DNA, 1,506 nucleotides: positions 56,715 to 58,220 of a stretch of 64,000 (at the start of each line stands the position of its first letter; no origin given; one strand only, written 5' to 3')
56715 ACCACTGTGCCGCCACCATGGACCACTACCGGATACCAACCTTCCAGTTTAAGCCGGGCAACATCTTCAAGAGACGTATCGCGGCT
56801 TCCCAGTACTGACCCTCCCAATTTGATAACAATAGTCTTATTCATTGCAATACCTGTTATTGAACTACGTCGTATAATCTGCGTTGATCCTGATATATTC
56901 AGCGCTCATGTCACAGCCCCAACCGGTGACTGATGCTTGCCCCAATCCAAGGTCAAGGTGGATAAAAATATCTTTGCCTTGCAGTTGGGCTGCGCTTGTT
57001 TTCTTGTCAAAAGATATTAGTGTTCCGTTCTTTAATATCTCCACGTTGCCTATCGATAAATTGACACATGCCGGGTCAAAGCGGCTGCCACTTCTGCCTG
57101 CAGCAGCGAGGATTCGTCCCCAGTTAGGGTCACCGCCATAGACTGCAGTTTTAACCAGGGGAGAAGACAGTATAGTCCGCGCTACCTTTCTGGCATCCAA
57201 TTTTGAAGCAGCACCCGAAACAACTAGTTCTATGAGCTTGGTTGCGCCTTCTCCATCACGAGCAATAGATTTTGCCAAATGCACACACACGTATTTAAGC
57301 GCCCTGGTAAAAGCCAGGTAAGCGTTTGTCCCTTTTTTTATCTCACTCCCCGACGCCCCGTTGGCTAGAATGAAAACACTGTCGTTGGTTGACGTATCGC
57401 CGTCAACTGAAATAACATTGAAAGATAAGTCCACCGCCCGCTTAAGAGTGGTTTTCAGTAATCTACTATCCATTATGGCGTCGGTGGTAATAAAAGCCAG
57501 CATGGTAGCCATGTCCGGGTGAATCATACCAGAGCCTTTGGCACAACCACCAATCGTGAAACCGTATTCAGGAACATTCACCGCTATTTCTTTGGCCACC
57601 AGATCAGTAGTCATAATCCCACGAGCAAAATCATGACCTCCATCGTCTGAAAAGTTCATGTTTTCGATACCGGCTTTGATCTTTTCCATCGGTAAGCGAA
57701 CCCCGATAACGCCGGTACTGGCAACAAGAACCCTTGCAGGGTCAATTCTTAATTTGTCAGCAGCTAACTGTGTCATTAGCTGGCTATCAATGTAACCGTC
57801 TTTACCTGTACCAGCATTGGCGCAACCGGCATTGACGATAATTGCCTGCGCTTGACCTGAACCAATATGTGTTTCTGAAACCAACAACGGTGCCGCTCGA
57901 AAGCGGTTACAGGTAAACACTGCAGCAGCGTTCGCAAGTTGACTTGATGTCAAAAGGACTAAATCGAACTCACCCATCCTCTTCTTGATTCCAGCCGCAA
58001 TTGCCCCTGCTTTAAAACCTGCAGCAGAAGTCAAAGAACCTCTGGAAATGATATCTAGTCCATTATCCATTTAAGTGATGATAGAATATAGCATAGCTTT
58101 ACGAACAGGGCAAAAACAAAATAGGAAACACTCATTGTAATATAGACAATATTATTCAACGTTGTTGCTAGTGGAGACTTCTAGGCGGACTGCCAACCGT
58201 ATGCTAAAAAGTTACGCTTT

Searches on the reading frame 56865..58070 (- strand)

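Call 16: search_protein_families(library=pfam, proteins=[window:56865-58070:-], max_evalue=0.001)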
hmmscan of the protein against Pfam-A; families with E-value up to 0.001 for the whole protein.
window:56865-58070:- (401 aa): 1 family
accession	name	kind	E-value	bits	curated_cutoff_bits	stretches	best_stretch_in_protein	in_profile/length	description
PF01960.23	ArgJ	-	4.4e-144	480.3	32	1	21-401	2-377/377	ArgJ family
